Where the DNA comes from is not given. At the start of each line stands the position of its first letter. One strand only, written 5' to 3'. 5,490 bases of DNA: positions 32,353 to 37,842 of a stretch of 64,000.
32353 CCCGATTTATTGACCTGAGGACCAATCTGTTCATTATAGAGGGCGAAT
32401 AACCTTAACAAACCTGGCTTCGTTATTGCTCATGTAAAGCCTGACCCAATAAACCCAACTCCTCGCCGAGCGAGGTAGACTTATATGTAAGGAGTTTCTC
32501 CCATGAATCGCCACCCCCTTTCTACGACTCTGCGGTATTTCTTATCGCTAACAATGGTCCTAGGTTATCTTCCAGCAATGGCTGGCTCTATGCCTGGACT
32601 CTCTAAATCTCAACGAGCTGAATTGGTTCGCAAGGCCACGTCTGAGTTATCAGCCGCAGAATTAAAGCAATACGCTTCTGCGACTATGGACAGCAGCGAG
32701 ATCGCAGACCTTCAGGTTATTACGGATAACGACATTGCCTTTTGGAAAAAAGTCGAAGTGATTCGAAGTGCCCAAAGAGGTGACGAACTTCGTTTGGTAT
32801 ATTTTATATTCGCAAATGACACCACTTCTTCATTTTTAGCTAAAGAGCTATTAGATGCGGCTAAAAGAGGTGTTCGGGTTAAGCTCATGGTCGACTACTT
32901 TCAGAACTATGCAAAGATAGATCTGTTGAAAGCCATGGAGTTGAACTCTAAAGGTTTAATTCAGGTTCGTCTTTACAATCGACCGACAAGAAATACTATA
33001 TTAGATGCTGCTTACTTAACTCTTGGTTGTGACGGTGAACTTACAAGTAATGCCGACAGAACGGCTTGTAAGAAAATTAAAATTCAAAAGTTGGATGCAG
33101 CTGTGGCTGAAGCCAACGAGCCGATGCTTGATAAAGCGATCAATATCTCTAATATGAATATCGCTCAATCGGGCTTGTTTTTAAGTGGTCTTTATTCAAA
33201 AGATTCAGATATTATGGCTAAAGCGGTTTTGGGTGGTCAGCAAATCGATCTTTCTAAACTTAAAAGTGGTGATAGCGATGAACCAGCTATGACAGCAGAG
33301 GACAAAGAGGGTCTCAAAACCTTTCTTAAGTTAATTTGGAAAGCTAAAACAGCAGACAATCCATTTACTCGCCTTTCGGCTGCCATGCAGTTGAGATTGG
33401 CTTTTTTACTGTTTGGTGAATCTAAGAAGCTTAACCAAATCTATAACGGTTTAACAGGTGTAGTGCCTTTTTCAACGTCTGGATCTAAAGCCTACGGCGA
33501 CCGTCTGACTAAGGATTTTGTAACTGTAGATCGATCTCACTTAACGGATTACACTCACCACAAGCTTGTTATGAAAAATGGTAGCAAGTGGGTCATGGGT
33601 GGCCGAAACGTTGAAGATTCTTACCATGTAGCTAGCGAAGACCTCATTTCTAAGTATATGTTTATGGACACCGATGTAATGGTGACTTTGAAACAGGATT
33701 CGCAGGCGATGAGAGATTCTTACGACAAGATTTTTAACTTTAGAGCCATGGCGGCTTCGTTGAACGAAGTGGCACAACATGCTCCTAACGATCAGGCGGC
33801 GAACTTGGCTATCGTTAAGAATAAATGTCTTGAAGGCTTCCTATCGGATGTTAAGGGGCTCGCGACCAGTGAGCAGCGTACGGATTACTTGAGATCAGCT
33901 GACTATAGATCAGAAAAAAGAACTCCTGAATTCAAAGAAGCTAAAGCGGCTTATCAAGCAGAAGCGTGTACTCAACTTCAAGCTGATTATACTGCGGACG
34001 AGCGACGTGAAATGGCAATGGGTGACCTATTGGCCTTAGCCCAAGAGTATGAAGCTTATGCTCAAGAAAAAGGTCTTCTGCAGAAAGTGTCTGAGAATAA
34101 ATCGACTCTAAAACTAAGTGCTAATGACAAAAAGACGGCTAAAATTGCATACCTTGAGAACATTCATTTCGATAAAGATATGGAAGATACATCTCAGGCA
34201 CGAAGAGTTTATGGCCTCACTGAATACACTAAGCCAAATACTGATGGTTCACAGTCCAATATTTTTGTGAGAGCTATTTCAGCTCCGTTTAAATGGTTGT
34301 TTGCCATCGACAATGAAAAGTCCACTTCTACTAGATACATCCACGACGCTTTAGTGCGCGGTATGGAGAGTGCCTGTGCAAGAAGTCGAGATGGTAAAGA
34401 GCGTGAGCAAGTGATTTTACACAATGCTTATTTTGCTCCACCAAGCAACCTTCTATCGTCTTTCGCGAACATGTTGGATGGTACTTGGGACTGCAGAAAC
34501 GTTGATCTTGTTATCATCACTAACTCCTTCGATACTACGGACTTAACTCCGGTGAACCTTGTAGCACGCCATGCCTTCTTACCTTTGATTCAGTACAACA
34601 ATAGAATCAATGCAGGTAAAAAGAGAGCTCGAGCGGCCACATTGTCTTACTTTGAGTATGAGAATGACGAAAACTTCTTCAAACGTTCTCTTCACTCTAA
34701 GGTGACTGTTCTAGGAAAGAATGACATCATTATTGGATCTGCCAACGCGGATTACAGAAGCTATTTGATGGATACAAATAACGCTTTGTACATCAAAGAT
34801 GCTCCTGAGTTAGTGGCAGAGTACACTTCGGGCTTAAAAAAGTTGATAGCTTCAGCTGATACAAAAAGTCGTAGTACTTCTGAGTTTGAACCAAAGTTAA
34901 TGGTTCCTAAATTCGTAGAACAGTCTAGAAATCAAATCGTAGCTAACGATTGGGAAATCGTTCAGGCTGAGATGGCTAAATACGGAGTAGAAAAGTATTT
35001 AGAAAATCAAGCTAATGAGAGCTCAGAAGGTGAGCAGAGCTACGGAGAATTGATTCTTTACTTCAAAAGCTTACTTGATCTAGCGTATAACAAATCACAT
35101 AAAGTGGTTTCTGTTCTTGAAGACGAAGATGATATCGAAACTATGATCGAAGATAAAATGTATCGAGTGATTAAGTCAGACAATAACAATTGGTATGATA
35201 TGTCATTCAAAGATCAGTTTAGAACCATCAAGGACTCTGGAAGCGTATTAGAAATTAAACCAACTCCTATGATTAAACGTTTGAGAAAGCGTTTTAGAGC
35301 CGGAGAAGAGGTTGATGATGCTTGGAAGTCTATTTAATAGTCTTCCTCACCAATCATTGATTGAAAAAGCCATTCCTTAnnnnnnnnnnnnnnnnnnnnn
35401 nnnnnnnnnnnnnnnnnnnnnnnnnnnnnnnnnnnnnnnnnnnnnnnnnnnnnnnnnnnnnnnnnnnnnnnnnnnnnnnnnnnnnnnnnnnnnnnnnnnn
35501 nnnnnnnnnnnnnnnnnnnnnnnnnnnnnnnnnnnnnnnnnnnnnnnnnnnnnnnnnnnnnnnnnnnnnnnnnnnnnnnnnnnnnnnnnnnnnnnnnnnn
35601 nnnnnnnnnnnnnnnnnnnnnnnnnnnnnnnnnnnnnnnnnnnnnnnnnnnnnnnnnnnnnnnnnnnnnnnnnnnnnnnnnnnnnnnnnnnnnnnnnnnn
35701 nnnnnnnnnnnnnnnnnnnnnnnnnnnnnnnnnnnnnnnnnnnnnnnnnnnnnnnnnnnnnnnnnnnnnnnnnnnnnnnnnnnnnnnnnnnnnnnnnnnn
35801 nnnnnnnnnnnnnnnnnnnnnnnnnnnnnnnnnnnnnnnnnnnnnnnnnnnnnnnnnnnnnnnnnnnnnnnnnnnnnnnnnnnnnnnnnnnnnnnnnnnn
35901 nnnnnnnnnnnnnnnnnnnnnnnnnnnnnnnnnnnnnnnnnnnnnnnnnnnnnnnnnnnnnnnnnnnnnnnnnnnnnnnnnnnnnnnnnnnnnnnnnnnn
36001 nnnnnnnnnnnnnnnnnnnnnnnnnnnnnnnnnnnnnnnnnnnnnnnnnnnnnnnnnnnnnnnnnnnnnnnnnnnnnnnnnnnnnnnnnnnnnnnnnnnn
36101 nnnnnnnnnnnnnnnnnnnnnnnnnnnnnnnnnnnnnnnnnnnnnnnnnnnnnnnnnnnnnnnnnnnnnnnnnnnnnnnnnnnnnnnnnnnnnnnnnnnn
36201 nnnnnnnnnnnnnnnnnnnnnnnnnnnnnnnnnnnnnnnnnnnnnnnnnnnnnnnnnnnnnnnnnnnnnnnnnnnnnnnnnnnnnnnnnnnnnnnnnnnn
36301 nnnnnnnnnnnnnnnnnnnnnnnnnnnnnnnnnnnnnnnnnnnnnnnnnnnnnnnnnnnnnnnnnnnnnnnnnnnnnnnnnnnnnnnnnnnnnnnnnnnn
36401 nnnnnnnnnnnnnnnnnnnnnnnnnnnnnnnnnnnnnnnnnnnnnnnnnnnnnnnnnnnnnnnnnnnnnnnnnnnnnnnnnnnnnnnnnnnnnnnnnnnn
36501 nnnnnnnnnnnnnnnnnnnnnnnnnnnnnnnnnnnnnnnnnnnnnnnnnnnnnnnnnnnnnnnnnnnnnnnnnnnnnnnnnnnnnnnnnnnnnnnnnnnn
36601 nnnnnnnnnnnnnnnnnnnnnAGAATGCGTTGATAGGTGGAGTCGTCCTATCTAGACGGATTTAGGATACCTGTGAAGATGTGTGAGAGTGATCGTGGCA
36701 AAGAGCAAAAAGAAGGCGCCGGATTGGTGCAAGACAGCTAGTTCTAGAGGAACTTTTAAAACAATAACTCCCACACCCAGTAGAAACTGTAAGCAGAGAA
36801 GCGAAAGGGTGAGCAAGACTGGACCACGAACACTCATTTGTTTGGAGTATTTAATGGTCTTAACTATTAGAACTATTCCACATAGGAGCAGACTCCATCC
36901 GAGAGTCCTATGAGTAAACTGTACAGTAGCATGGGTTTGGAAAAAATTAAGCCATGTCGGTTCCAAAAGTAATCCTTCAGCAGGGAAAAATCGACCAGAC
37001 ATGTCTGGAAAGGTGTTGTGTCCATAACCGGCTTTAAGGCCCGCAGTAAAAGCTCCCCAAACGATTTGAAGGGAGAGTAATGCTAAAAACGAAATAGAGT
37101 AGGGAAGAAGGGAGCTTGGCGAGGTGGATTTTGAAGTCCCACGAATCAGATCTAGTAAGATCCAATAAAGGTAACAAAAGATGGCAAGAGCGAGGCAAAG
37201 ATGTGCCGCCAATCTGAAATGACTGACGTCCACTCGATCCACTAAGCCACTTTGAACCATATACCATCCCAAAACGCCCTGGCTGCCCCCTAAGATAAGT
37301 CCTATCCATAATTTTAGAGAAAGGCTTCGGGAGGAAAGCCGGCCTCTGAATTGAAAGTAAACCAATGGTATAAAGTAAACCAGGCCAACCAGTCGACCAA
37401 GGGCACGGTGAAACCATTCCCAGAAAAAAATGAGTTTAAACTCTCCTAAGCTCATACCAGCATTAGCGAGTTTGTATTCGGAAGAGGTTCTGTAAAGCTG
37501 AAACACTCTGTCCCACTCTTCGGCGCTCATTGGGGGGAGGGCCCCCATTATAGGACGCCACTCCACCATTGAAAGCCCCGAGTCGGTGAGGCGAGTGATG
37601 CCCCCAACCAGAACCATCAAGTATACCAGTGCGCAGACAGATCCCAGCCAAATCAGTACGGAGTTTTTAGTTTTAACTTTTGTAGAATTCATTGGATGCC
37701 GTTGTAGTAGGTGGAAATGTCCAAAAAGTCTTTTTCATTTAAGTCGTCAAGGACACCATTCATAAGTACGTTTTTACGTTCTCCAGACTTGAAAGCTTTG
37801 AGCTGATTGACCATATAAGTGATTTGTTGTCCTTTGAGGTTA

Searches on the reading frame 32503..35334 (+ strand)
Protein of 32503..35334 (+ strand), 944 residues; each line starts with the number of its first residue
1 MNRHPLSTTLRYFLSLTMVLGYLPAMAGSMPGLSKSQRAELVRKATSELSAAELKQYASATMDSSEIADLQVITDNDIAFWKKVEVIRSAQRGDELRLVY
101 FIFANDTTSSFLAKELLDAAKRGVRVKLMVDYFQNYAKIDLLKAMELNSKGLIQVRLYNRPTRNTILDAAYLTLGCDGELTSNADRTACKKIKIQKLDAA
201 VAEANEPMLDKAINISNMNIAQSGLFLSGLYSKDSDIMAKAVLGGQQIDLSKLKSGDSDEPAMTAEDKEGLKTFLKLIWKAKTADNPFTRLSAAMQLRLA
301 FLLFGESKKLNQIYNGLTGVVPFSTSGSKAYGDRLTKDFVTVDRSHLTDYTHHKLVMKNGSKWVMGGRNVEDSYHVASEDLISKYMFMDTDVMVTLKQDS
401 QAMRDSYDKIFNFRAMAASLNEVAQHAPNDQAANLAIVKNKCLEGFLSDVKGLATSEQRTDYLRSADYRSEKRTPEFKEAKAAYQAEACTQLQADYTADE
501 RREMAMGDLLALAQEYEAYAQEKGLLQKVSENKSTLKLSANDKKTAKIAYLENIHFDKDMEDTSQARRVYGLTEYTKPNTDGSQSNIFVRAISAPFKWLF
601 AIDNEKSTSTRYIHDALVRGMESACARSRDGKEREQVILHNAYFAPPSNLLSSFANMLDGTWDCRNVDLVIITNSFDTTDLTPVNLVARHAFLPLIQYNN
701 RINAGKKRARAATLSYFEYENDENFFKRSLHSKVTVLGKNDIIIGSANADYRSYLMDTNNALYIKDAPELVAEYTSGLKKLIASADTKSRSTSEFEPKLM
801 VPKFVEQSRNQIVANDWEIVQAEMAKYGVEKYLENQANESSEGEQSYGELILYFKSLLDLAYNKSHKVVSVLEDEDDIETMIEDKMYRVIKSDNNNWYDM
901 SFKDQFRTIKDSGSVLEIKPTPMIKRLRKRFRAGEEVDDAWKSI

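Call 17: search_protein_families(library=pfam, proteins=[window:32503-35334:+], max_evalue=0.001)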
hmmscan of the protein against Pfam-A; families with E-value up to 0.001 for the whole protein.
window:32503-35334:+ (944 aa): 1 family
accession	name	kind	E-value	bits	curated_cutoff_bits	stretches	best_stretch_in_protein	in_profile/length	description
PF13091.12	PLDc_2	-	4.2e-16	59.4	27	2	636-780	11-130/132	PLD-like domain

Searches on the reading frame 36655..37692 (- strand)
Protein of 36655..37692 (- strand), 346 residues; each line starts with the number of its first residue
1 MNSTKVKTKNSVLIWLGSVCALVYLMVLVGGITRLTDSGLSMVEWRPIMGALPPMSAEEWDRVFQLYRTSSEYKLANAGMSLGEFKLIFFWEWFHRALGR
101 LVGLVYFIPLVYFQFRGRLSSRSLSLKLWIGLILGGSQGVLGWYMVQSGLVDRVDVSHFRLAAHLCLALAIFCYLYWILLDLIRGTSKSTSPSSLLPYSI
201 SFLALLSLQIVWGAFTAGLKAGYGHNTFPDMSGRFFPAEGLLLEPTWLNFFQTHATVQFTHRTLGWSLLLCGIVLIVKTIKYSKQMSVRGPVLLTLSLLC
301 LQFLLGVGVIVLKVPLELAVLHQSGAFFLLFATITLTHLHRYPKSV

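Call 77: search_protein_families(library=pfam, proteins=[window:36655-37692:-], max_evalue=0.001)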
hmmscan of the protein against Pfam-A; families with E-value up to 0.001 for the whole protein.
window:36655-37692:- (346 aa): 1 family
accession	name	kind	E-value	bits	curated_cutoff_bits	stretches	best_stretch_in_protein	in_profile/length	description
PF02628.20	COX15-CtaA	-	6.5e-98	328.1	29.9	1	14-333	2-321/322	Cytochrome oxidase assembly protein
